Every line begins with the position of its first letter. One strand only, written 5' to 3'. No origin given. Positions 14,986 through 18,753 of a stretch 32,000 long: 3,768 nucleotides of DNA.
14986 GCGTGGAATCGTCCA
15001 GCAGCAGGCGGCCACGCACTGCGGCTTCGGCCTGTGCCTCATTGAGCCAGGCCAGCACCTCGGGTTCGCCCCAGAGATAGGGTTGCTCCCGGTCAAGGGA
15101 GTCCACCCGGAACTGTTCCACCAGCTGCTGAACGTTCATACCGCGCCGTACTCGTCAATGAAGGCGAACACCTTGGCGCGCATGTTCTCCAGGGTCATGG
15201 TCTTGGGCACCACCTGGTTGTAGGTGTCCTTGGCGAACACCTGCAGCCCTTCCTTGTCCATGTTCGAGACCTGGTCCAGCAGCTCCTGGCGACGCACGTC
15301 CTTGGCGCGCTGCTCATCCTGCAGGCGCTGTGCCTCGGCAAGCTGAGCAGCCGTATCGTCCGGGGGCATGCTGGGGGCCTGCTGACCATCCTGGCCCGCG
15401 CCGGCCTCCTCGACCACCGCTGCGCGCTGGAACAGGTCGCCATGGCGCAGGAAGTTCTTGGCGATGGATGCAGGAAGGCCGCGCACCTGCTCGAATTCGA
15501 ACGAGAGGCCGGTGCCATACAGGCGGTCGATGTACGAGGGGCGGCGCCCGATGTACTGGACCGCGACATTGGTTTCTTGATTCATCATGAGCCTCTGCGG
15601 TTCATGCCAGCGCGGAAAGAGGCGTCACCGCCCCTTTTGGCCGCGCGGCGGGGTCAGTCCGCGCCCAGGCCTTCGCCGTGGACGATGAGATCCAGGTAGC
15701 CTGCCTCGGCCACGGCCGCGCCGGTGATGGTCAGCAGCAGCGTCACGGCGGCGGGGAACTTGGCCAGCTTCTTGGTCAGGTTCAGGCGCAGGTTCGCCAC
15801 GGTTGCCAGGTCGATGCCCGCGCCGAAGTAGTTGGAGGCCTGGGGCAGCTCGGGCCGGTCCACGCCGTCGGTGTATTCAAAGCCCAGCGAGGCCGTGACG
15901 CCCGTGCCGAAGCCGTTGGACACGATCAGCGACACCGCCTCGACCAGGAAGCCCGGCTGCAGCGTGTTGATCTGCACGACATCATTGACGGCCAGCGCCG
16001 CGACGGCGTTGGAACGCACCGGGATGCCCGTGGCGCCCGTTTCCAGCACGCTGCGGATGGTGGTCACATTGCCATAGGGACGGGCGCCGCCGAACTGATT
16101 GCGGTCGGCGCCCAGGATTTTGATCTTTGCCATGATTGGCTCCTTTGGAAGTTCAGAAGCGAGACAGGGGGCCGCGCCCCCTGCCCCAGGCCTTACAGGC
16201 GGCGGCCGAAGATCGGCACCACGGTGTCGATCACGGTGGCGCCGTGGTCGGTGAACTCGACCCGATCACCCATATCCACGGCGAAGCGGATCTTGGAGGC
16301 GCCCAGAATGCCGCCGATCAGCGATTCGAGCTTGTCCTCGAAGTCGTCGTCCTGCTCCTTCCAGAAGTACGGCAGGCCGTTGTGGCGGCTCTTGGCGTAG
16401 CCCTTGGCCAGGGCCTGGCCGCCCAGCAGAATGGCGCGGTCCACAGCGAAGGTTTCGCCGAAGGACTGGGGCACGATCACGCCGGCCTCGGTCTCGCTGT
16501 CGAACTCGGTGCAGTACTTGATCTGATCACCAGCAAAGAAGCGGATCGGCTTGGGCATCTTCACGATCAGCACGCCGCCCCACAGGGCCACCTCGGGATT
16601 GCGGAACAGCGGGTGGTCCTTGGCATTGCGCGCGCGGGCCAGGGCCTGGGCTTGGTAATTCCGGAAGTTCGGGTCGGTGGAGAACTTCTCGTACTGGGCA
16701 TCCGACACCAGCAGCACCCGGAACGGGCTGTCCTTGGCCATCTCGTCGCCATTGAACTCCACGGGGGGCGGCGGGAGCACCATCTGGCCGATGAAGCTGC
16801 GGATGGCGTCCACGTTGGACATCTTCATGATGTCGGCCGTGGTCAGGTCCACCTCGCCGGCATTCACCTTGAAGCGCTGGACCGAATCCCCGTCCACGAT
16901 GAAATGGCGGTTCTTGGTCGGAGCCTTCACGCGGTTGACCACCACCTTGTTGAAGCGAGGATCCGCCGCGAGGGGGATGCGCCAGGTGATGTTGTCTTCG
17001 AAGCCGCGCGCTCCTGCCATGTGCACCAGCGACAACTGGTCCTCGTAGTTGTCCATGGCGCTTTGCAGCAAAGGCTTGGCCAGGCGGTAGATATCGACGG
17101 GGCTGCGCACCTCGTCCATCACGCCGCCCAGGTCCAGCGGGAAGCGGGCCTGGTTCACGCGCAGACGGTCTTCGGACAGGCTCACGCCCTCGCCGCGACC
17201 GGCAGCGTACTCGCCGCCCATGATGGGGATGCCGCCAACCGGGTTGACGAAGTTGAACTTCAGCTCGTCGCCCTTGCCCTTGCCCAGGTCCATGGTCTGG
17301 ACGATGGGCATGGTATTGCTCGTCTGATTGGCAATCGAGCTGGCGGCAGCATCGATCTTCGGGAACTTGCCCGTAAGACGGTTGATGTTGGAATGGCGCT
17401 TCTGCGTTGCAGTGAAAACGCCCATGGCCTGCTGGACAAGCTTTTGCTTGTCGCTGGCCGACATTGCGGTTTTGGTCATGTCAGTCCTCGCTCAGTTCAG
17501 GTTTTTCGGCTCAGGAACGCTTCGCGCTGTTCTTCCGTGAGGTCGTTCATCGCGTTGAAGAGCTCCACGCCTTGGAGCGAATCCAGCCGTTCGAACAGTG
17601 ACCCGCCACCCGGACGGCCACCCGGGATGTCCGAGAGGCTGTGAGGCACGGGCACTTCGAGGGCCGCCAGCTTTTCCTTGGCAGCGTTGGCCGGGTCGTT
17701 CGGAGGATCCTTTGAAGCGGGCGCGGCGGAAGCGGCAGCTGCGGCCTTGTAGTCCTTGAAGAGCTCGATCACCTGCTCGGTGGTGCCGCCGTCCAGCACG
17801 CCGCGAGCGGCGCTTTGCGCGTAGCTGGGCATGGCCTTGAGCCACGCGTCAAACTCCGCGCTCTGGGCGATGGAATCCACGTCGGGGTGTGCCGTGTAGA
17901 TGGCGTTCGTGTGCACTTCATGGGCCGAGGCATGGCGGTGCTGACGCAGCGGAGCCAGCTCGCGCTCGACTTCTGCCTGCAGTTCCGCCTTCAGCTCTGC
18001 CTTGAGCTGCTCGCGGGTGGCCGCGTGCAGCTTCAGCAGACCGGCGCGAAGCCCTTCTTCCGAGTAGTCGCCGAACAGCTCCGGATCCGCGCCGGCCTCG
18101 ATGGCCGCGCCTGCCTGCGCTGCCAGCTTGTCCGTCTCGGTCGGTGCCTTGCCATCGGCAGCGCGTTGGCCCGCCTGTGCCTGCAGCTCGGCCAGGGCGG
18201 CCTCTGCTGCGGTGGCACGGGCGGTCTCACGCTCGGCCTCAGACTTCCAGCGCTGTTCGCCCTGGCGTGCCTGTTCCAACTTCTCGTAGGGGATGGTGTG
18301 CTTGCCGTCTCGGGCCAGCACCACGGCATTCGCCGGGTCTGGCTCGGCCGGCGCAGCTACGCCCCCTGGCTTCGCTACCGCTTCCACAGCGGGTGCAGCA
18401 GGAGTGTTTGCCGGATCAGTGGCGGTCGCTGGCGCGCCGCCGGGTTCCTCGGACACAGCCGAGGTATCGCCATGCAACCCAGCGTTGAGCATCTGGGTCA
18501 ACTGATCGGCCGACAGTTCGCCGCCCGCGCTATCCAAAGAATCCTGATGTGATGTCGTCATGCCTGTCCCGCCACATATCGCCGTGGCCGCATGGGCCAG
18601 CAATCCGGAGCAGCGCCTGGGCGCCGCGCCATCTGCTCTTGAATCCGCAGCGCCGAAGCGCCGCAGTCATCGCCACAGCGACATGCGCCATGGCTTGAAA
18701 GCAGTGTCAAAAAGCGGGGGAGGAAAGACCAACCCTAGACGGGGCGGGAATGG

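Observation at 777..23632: An 18-nt intergenic motif, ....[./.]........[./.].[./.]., repeated upstream of late or virion genes, three times at exactly the same 36-nt distance from the start codon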

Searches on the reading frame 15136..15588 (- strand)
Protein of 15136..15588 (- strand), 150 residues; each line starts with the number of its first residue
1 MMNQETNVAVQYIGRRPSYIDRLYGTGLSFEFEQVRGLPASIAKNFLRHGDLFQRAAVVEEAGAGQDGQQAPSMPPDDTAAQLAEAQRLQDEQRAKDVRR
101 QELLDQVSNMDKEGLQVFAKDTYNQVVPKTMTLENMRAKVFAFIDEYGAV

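Call 12: search_protein_families(library=phrogs, proteins=[window:15136-15588:-])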
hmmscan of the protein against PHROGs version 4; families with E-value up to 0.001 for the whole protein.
window:15136-15588:- (150 aa): 2 families
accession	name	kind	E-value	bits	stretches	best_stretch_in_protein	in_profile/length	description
phrog_11782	-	unknown function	2.6e-21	77.3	1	5-150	156-289/290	-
phrog_19474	-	unknown function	1.9e-18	67.7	1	7-149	29-159/161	-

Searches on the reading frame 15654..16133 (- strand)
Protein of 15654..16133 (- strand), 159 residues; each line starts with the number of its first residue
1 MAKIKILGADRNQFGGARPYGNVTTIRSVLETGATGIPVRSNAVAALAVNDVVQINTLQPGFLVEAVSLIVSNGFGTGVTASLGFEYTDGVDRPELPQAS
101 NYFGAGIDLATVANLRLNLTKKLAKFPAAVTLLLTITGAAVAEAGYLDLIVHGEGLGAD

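Call 12: search_protein_families(library=phrogs, proteins=[window:15654-16133:-])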
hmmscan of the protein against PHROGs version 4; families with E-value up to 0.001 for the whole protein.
window:15654-16133:- (159 aa): 1 family
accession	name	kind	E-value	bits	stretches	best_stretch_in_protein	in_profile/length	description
phrog_8260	-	head and packaging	4e-45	154.6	1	1-158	1-158/159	virion structural protein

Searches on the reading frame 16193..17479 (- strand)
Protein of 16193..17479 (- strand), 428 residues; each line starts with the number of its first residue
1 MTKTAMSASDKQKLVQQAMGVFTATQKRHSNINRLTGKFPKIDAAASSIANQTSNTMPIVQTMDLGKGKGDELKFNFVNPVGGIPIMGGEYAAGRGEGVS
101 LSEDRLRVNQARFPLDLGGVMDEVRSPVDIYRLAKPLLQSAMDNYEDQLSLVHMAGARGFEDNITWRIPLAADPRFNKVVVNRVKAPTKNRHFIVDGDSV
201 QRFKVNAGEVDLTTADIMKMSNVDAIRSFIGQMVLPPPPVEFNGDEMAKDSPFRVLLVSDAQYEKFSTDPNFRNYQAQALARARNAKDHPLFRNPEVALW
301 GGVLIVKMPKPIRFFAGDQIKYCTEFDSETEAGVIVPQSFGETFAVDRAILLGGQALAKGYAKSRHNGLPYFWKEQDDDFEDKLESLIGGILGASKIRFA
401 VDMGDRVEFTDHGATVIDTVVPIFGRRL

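Call 12: search_protein_families(library=phrogs, proteins=[window:16193-17479:-])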
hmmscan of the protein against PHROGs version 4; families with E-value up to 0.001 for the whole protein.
window:16193-17479:- (428 aa): 4 families
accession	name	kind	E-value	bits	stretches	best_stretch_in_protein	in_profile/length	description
phrog_334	-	head and packaging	4e-99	333.2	1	1-422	1-380/381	major head protein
phrog_13784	-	unknown function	1.7e-26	94.3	1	5-178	3-176/177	-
phrog_31117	-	unknown function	8.4e-09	36.7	1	335-421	27-108/110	-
phrog_30956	-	unknown function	1.5e-05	26.1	1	5-78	3-76/87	-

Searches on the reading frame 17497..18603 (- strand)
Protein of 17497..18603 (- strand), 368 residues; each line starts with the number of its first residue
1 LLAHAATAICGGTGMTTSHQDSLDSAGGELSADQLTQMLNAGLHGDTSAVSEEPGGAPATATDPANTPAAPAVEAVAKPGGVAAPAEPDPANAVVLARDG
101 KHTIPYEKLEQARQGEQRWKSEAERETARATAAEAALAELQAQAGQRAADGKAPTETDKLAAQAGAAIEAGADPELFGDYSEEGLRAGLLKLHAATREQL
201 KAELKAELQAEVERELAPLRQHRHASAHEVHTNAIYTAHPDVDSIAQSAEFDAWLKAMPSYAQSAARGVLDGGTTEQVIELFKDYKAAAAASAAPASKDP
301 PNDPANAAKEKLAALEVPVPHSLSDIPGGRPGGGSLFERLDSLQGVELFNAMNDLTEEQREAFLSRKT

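Call 12: search_protein_families(library=phrogs, proteins=[window:17497-18603:-])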
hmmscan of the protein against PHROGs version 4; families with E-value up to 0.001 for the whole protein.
window:17497-18603:- (368 aa): 4 families
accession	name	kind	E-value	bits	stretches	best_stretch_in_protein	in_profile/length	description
phrog_479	-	unknown function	1.5e-56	193.7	1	28-366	7-331/333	-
phrog_10452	-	unknown function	2.4e-08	35.2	1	60-133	42-116/188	-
phrog_13678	-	unknown function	1.5e-06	29.1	1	122-306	67-245/300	-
phrog_8246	-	unknown function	0.00075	20.2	1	111-366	63-324/325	-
